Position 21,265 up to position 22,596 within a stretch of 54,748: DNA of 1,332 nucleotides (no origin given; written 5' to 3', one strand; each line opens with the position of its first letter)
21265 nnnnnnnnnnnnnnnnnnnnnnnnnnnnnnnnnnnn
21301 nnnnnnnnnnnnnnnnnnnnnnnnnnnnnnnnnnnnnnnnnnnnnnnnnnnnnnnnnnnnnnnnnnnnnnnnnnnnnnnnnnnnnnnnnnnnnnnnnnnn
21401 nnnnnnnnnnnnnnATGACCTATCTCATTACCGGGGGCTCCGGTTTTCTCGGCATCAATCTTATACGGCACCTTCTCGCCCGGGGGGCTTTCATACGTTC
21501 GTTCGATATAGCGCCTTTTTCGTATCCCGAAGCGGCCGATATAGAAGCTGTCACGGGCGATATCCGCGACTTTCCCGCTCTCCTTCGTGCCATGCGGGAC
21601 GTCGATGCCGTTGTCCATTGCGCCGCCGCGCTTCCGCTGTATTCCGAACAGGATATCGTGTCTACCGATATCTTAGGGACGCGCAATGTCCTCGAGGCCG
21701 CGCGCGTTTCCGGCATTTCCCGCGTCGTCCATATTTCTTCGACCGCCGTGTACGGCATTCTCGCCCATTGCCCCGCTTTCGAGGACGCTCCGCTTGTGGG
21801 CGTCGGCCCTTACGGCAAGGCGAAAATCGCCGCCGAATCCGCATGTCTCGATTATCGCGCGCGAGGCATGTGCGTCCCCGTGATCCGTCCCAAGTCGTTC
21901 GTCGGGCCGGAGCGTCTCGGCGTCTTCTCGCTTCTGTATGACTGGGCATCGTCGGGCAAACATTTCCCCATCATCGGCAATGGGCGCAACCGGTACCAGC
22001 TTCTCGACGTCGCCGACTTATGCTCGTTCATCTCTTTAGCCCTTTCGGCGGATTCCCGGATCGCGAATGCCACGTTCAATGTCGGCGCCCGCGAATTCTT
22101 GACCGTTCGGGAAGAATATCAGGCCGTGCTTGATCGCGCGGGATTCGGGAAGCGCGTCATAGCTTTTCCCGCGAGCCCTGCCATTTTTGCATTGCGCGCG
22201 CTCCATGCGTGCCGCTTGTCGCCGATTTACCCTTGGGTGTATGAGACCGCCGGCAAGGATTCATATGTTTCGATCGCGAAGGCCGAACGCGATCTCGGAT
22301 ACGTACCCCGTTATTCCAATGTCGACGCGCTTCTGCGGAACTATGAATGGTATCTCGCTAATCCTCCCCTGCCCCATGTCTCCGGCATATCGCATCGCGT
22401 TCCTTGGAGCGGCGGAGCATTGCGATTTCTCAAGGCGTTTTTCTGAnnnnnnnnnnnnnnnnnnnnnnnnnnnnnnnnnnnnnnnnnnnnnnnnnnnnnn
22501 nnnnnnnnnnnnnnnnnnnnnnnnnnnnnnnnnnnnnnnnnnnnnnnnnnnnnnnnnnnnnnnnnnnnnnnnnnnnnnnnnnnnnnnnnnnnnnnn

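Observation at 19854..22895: Non-canonical polyprenyl-phospho-pentofuranose donor module: DPPR-synthase homologue coupled to methyltransferase, SDR epimerase and HAD phosphatase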

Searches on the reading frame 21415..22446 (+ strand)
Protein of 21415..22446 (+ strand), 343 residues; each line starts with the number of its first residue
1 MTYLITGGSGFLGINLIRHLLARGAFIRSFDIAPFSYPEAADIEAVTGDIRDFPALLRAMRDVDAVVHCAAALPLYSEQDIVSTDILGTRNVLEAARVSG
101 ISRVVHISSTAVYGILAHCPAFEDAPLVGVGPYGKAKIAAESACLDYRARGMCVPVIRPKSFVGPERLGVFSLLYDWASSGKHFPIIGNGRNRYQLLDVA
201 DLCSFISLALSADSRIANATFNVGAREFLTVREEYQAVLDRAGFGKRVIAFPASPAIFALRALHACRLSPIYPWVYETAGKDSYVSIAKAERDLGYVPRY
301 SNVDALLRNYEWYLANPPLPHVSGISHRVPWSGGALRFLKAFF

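Call 4: search_protein_families(library=pfam, proteins=[window:21415-22446:+], max_evalue=0.01)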
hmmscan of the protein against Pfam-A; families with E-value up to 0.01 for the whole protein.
window:21415-22446:+ (343 aa): 7 families
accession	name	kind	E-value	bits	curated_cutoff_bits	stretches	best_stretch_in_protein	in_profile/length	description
PF01370.27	Epimerase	-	1.2e-37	130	20.9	1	4-224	2-240/240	NAD dependent epimerase/dehydratase family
PF16363.11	GDP_Man_Dehyd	-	1.8e-22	80.7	27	1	4-243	1-267/332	GDP-mannose 4,6 dehydratase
PF01073.25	3Beta_HSD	-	7.4e-20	71.6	22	1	4-193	1-212/280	3-beta hydroxysteroid dehydrogenase/isomerase family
PF13460.12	NAD_binding_10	-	3.3e-12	47.1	27.2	1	7-159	1-143/184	NAD(P)H-binding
PF07993.18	NAD_binding_4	-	5.4e-11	42.6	20.1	1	59-164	85-209/258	Male sterility protein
PF02719.21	Polysacc_synt_2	-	4.8e-09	36.3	20.2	1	4-109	2-128/293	Polysaccharide biosynthesis protein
PF04321.23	RmlD_sub_bind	-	3.6e-08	33.3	27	1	1-150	1-142/287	RmlD substrate binding domain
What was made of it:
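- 21415..22446 (+): Extended SDR (GalE/RmlB-like fold), 343 aa; candidate polyprenyl-P-ribofuranose epimerase. Pfam Epimerase at 1.2e-37 (call 4).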

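Call 5: search_protein_families(library=ncbifam, proteins=[window:21415-22446:+], max_evalue=0.01)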
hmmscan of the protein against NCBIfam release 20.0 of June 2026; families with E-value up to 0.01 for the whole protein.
window:21415-22446:+ (343 aa): 27 families (the best 25 are shown)
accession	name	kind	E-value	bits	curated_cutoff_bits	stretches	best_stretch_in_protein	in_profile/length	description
TIGR03466.1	HpnA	hypoth_equivalog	1.2e-30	106.6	367.65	1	2-166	2-174/327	hopanoid-associated sugar epimerase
NF042422.1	oxyalk_red_OleD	equivalog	3.1e-30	105.7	580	1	1-308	1-323/329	2-alkyl-3-oxoalkanoate reductase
TIGR04180.1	EDH_00030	hypoth_equivalog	1.3e-25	90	475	1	4-204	2-219/297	NAD-dependent 4,6-dehydratase LegB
NF052578.1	StrlDmthSdmBMthl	equivalog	1.8e-21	77.3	600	1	1-165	1-172/328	sterol demethylase protein SdmB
TIGR01181.1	dTDP_gluc_dehyt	equivalog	1.5e-20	73.5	365.1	1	3-316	2-314/321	dTDP-glucose 4,6-dehydratase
NF042423.1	oxyalk_red_Shew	equivalog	5.3e-16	58.6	580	1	4-168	12-180/331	2-alkyl-3-oxoalkanoate reductase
TIGR01179.1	galE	equivalog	1.9e-14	53.2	262.3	1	4-149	3-161/332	UDP-glucose 4-epimerase GalE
NF043036.1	ErythonDh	equivalog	3.9e-14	52.6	325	1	1-152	1-168/321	D-erythronate dehydrogenase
TIGR01746.1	Thioester-redct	subfamily_domain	3.4e-11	43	213.35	1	59-171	85-204/371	thioester reductase domain-containing protein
NF004520.0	PRK05865.1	equivalog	4.7e-11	41.3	1509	1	3-111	3-105/854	sugar epimerase family protein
TIGR02622.1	CDP_4_6_dhtase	equivalog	1.9e-10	40.4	278.45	1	4-148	8-169/352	CDP-glucose 4,6-dehydratase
TIGR03589.1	PseB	equivalog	2e-10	40.2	407.75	1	4-109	8-125/324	UDP-N-acetylglucosamine 4,6-dehydratase (inverting)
TIGR04130.1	FnlA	equivalog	5.2e-10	38.7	730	1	42-117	53-133/337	UDP-N-acetylglucosamine 4,6-dehydratase/5-epimerase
NF005539.0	PRK07201.1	equivalog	1.8e-09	36.9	549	1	1-117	1-132/657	SDR family oxidoreductase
NF007582.0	PRK10217.1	equivalog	1.8e-08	33.9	698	1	3-316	4-334/355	dTDP-glucose 4,6-dehydratase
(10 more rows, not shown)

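Call 12: search_solved_structures(query=window:21415-22446:+, max_evalue=0.00001)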
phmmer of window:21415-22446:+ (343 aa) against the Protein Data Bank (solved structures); distinct sequences matched with E-value up to 0.00001: 78 (the best 60 are shown).
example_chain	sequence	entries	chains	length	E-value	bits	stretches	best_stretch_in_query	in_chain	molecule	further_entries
1r6d_A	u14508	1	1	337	4.6e-23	85.5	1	2-316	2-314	TDP-glucose-4,6-dehydratase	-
8rdg_A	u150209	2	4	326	5.8e-23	85.1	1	2-242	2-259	SDR family NAD(P)-dependent oxidoreductase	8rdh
1r66_A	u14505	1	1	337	7.8e-23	84.7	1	2-316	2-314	TDP-glucose-4,6-dehydratase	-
8rdi_A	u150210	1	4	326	2.1e-22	83.3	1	2-242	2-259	SDR family NAD(P)-dependent oxidoreductase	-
6wjb_A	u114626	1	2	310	3.9e-22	82.4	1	3-233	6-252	NAD-dependent epimerase/dehydratase family protein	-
6wj9_A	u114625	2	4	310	3.9e-21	79.1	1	3-233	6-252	NAD-dependent epimerase/dehydratase family protein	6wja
6jkg_A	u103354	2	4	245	9.8e-20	74.5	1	5-222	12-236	Sterol-4-alpha-carboxylate 3-dehydrogenase, decarboxylating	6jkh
2hun_A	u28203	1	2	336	2.1e-18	70.1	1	2-250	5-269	336aa long hypothetical dTDP-glucose 4,6-dehydratase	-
8shh_A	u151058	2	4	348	7.4e-17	65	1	4-243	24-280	dTDP-glucose 4,6-dehydratase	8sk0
3aw9_A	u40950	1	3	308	5.2e-16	62.3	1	2-255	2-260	NAD-dependent epimerase/dehydratase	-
6bi4_A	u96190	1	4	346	9.5e-16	61.4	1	1-251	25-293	dTDP-glucose 4,6-dehydratase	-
2pzk_A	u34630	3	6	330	2.2e-15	60.2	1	2-244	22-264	Putative nucleotide sugar epimerase/ dehydratase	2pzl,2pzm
6kv9_A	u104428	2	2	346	3e-15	59.8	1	4-243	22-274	MoeE5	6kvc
3ehe_A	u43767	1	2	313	3.5e-15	59.5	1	4-247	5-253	UDP-glucose 4-epimerase (GalE-1)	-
7ys8_A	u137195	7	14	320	5.4e-15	58.9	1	2-241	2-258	UDP-glucose 4-epimerase | UDP-glucose 4-epimerase along with EC 5.1.3.2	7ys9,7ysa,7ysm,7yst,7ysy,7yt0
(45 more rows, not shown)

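Call 25: find_related_loci(query=A1, collection=genome_contigs, flank=6000)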
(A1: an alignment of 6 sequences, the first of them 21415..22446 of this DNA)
Query A1 (343 aa) in genome_contigs; peptide patterns used: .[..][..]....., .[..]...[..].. (x = any residue, [..] = any of these).
600 stretches matched a pattern (row limit reached: there are more); 410 encode a relative of the query (tblastn E <= 1e-3); the best 80 are kept; 80 distinct loci.
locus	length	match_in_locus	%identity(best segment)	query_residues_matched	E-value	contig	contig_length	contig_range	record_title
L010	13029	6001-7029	77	1-343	5e-177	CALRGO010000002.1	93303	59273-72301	MAG: Parcubacteria group bacterium isolate AH-24oct19-277 genome assembly, contig: AH-24oct19-C301, whole genome shotgun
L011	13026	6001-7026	64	3-343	2e-149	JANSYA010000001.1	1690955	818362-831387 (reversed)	MAG: bacterium isolate bin.39 k141_345857_length_1690955_cov_211.4465, whole genome shotgun sequence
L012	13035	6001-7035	62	1-343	4e-149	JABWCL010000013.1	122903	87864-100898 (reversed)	MAG: Ignavibacteriaceae bacterium isolate MAG_55 scaffold_161, whole genome shotgun sequence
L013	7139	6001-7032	63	1-343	2e-148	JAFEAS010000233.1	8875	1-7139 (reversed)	MAG: Chloroflexi bacterium SZAS-1 CHLO-KAN-1__233__length-8875, whole genome shotgun sequence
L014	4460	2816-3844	64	2-343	3e-151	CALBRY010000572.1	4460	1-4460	MAG TPA_asm: uncultured Chloroflexi bacterium isolate SRR5576005_bin.25_CONCOCT_v1.1_MAG genome assembly, contig: ERZ795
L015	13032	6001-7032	63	1-343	6e-147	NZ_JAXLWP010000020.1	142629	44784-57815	MAG: Kouleothrix sp. isolate STL-CHL26 C2.196.fa-20, whole genome shotgun sequence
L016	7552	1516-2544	65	4-343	5e-147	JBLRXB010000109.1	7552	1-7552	MAG: Kiritimatiellia bacterium isolate TamC05-26 NODE_109_length_7552_cov_2.757057, whole genome shotgun sequence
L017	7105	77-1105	62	2-343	8e-147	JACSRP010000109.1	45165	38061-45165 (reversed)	MAG: Anaerolineae bacterium isolate CH4 contig-70_660, whole genome shotgun sequence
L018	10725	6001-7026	63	3-343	2e-146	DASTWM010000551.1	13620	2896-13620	MAG TPA_asm: Roseiflexaceae bacterium isolate SMAG_U2388 k141_332830, whole genome shotgun sequence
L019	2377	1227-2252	63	3-343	9e-156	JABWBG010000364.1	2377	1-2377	MAG: Caldilineales bacterium isolate MAG_24 scaffold_54924, whole genome shotgun sequence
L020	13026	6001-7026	63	3-343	2e-145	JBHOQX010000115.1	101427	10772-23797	MAG: Roseiflexaceae bacterium isolate A0_36 coassembly_Ak141_566868, whole genome shotgun sequence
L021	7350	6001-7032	63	1-343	2e-145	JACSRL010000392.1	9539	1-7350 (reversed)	MAG: Anaerolinea sp. isolate CH3 contig-70_9873, whole genome shotgun sequence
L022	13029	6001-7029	63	2-343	3e-145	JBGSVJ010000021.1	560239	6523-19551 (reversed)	MAG: Anaerolineae bacterium isolate JTS-AC454 k141_1367564, whole genome shotgun sequence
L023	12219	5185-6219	63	1-343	3e-145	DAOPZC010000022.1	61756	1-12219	MAG TPA_asm: Kiritimatiellia bacterium isolate AMR_MDS_1298 NODE_341_length_61756_cov_17.716779, whole genome shotgun se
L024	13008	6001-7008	63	2-336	3e-145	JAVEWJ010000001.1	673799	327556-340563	MAG: Candidatus Gracilibacteria bacterium isolate BF4_142 NODE_6_length_673799_cov_13.584105_Biofilm4, whole genome shot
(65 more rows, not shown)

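Call 38: search_dna_similar(query=window:21415-22446:+, collection=plasmids, mode=protein, max_evalue=1e-20, max_rows=15)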
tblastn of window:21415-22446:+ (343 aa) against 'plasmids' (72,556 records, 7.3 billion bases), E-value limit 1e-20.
Records with a match: 35; places in all: 36; records where one place covers at least 80% of the query: 32.
Best place of each record, by identity: <60% 35.
By first word of the organism name: Streptomyces 7; Sinorhizobium 5; Mesorhizobium 3; Rhizobium 3; Natronococcus 2; Azospirillum 2; Cupriavidus 2; Haloterrigena 1; Halostagnicola 1; Nonomuraea 1; and 8 more.
By predicted mobility (MOB-suite, as given by PLSDB): non-mobilizable 23; conjugative 8; mobilizable 4.
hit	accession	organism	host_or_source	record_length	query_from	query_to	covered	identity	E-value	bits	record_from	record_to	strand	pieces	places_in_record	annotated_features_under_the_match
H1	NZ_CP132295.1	Natronococcus sp. AD-5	cell culture,sediment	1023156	4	340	98%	51.3%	5e-99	327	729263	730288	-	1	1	record has no annotation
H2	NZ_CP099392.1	Natronococcus sp. CG52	cell culture,salt lake sediment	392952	4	340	98%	50.7%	1e-98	326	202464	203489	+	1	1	NAD(P)-dependent oxidoreductase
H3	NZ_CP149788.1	Haloterrigena sp. KLK7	cell culture,salt lake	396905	4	342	99%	47.5%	3e-94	313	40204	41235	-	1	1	NAD-dependent epimerase/dehydratase family protein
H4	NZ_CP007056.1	Halostagnicola larsenii XH-48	-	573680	4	340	98%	47.8%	1e-94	315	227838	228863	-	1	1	NAD(P)-dependent oxidoreductase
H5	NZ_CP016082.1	Streptomyces sp. SAT1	Adenophora trachelioides Maxim.,single ...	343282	4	343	99%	44.1%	4e-80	273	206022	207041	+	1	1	NAD-dependent epimerase/dehydratase family protein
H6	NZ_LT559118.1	Nonomuraea gerenzanensis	-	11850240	4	313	90%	47.4%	1e-81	277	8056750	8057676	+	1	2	none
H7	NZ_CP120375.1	Sinorhizobium garamanticum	Argyrolobium uniflorum,Cell culture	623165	2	328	95%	37.0%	7e-58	209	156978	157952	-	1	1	NAD-dependent epimerase/dehydratase family protein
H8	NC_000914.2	Sinorhizobium fredii NGR234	-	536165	2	330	96%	36.2%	4e-57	206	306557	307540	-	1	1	NAD-dependent epimerase/dehydratase family protein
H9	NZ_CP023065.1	Sinorhizobium sp. CCBAU 05631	G.max,nodule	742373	2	330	96%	35.9%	1e-56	205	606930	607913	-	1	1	NAD-dependent epimerase/dehydratase family protein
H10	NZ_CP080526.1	Mesorhizobium sp. AR07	Oxytropis sp.,Cell culture,root nodule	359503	2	328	95%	36.0%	2e-54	199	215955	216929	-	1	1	NAD-dependent epimerase/dehydratase family protein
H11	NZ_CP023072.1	Sinorhizobium fredii CCBAU 83666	G.max,nodule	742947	2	327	95%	36.1%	2e-57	207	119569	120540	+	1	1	NAD-dependent epimerase/dehydratase family protein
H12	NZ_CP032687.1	Rhizobium sp. CCGE531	Phaseolus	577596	2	327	95%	35.5%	1e-53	197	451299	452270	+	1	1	NAD-dependent epimerase/dehydratase family protein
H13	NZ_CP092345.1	Rhizobium gallicum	Phaseolus vulgaris,Cell culture,nodule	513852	2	330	96%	34.1%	1e-53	197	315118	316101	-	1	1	NAD-dependent epimerase/dehydratase family protein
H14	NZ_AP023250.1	Mesorhizobium sp. 131-2-5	Lotus japonicus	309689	2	316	92%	33.9%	2e-51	190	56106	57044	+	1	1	NAD-dependent epimerase/dehydratase family protein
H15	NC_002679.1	Mesorhizobium japonicum MAFF 303099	-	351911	2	316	92%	33.9%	2e-51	190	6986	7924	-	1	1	NAD-dependent epimerase/dehydratase family protein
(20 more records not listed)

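Call 40: get_annotated_region(hit=H3, flank=7000)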
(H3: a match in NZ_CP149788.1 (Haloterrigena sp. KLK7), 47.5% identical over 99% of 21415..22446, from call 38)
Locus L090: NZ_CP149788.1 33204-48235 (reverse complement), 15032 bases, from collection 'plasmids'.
description: Haloterrigena sp. KLK7 plasmid unnamed1, complete sequence
organism: Haloterrigena sp. KLK7 (NCBI taxid 3132747)
taxonomy: Archaea; Euryarchaeota; Halobacteria; Halobacteriales; Natrialbaceae; Haloterrigena; Haloterrigena sp. KLK7
host: -; source: cell culture,salt lake; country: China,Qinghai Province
typing (MOB-suite, as given by PLSDB): non-mobilizable
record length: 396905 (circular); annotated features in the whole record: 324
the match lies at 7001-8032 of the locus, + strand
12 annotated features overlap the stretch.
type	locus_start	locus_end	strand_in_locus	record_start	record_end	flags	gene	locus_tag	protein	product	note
CDS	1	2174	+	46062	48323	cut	-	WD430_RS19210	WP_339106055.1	AAA domain-containing protein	-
CDS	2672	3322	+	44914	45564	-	-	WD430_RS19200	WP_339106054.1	hypothetical protein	-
CDS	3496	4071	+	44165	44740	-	-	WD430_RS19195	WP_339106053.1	DoxX family protein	-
CDS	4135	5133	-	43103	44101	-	-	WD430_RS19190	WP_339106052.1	lysylphosphatidylglycerol synthase transmembrane domain-containing protein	-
CDS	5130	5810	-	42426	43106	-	-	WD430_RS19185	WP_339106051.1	PHP domain-containing protein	-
CDS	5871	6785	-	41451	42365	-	-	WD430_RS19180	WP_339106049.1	decaprenyl-phosphate phosphoribosyltransferase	-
CDS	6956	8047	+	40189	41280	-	-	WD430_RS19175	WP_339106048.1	NAD-dependent epimerase/dehydratase family protein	-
CDS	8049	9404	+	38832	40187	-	-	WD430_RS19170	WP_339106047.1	DolP-mannose mannosyltransferase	GO:0035269 - protein O-linked mannosylation [Evidence IEA]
CDS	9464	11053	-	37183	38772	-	-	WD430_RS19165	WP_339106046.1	glycosyltransferase family 39 protein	-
CDS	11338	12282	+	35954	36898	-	-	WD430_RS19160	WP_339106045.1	DMT family transporter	GO:0055085 - transmembrane transport [Evidence IEA]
CDS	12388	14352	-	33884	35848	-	-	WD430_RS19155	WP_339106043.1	ATP-binding protein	-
CDS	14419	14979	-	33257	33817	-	-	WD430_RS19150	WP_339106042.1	hypothetical protein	-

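Call 41: get_annotated_region(hit=H5, flank=7000)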
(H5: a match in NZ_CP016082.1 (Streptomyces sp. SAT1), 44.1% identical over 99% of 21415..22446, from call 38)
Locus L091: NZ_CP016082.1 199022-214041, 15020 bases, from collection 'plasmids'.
description: Streptomyces sp. SAT1 plasmid unnamed2, complete sequence
organism: Streptomyces sp. SAT1 (NCBI taxid 1849967)
taxonomy: Bacteria; Actinomycetota; Actinomycetes; Kitasatosporales; Streptomycetaceae; Streptomyces; Streptomyces sp. SAT1
host: -; source: Adenophora trachelioides Maxim.,single colony; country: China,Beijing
typing (MOB-suite, as given by PLSDB): non-mobilizable
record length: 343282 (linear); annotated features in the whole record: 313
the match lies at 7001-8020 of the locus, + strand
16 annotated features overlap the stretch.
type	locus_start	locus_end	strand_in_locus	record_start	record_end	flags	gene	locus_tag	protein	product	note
CDS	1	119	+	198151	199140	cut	-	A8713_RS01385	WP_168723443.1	alpha/beta hydrolase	-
CDS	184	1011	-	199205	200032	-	-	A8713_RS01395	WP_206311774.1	DUF1206 domain-containing protein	-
CDS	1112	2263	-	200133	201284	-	-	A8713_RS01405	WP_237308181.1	ADP-ribosylglycohydrolase family protein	-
CDS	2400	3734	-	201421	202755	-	-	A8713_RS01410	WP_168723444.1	aspartate aminotransferase family protein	-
CDS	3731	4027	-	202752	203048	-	-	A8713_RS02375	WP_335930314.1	DUF6309 family protein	-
CDS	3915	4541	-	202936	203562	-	-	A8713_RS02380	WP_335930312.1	DUF6309 family protein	-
CDS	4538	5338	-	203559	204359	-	-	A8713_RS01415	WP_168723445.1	phytanoyl-CoA dioxygenase family protein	-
CDS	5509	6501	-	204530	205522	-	-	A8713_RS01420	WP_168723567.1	aldo/keto reductase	-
CDS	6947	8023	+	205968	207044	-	-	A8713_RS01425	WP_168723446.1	NAD-dependent epimerase/dehydratase family protein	-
CDS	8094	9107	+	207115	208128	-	-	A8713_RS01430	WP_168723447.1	UbiA prenyltransferase family protein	-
CDS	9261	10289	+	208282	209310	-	-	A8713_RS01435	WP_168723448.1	glycosyltransferase family 2 protein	-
CDS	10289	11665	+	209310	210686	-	-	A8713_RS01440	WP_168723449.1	endonuclease/exonuclease/phosphatase family protein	-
CDS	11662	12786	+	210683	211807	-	-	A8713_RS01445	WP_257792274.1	glycosyltransferase family 2 protein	-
CDS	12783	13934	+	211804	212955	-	-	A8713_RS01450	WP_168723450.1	lysylphosphatidylglycerol synthase domain-containing protein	-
CDS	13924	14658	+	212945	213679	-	-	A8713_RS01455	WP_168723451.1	polysaccharide deacetylase family protein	-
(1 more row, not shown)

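Call 44: get_annotated_region(hit=H8, flank=6000)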
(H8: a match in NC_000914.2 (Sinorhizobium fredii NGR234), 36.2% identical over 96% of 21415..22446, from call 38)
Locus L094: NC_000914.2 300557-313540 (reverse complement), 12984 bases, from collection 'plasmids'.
description: Sinorhizobium fredii NGR234 plasmid pNGR234a, complete sequence
organism: Sinorhizobium fredii NGR234 (NCBI taxid 394)
taxonomy: Bacteria; Pseudomonadota; Alphaproteobacteria; Hyphomicrobiales; Rhizobiaceae; Sinorhizobium; Sinorhizobium fredii; Sinorhizobium fredii NGR234
host: -; source: -; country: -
typing (MOB-suite, as given by PLSDB): conjugative; replicon rep_cluster_473; relaxase MOBQ; mating-pair formation MPF_T
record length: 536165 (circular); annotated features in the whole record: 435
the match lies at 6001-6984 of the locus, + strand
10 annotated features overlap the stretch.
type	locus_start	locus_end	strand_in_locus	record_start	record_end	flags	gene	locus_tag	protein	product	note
CDS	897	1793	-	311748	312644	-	istB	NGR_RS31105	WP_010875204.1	IS21-like element helper ATPase IstB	-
CDS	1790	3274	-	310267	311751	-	istA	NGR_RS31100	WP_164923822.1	IS21 family transposase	-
CDS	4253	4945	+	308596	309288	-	-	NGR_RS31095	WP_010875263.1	hypothetical protein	-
CDS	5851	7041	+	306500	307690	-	-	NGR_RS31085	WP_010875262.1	NAD-dependent epimerase/dehydratase family protein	-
CDS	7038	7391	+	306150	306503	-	-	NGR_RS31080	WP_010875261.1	SMR family transporter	-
CDS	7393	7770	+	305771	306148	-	-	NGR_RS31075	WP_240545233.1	hypothetical protein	-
CDS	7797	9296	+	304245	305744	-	-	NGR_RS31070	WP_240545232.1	GMC family oxidoreductase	-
CDS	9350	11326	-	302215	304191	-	-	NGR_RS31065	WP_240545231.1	hypothetical protein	-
CDS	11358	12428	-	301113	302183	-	-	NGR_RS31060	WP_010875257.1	NAD(P)-dependent oxidoreductase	-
CDS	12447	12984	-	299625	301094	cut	-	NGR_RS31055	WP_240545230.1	UbiA family prenyltransferase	-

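Call 48: get_annotated_region(hit=H12, flank=10000)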
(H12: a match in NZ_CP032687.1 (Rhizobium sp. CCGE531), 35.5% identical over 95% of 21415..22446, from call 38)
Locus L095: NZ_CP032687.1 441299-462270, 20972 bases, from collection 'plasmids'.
description: Rhizobium sp. CCGE531 plasmid pRCCGE531b, complete sequence
organism: Rhizobium sp. CCGE531 (NCBI taxid 2364271)
taxonomy: Bacteria; Pseudomonadota; Alphaproteobacteria; Hyphomicrobiales; Rhizobiaceae; Rhizobium; Rhizobium sp. CCGE531
host: -; source: Phaseolus; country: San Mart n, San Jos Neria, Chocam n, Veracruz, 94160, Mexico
typing (MOB-suite, as given by PLSDB): conjugative; relaxase MOBQ; mating-pair formation MPF_T
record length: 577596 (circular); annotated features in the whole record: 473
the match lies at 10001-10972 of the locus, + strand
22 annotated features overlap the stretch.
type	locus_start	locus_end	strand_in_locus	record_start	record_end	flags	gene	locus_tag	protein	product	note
CDS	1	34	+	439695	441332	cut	-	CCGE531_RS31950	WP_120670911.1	MFS transporter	GO:0055085 - transmembrane transport [Evidence IEA]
CDS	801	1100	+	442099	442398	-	-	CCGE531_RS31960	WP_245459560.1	hypothetical protein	-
CDS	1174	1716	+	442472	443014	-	-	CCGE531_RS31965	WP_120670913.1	hypothetical protein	-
CDS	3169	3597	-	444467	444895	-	-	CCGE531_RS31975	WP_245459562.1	hypothetical protein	-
CDS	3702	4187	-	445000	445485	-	-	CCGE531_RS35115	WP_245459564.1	hypothetical protein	-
CDS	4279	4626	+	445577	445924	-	-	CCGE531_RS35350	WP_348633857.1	hypothetical protein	-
CDS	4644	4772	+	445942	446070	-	-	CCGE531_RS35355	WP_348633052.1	hypothetical protein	-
CDS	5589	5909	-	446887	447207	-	-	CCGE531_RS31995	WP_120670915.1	hypothetical protein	-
CDS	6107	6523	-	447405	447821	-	-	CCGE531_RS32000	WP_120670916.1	multiubiquitin domain-containing protein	-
CDS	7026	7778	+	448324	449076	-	-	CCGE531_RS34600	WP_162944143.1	hypothetical protein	-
CDS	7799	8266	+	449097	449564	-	-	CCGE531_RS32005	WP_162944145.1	hypothetical protein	-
CDS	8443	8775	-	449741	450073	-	-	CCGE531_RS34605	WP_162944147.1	hypothetical protein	-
CDS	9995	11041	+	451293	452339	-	-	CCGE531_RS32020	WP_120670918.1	NAD-dependent epimerase/dehydratase family protein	-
CDS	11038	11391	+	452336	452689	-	-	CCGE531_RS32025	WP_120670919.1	SMR family transporter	-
CDS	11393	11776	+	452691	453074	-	-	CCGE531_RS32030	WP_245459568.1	hypothetical protein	-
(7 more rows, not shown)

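Call 50: search_dna_similar(query=window:21415-22446:+, collection=phages, mode=protein, max_evalue=1e-15, max_rows=15)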
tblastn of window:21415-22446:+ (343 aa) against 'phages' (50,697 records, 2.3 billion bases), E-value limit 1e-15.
Records with a match: 3; places in all: 3; records where one place covers at least 80% of the query: 3.
Best place of each record, by identity: <60% 3.
By first word of the organism name: Bacteriophage 3.
By host as written in the record: - 3.
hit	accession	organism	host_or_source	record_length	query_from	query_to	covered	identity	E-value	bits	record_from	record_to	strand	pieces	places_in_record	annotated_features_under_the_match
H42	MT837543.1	Bacteriophage sp.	human fecal samples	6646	1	321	94%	29.3%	3e-35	141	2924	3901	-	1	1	record has no annotation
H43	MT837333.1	Bacteriophage sp.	human fecal samples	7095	1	316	92%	28.9%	4e-18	91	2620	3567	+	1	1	record has no annotation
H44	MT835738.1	Bacteriophage sp.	human fecal samples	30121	2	317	92%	28.1%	4e-18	92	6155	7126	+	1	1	record has no annotation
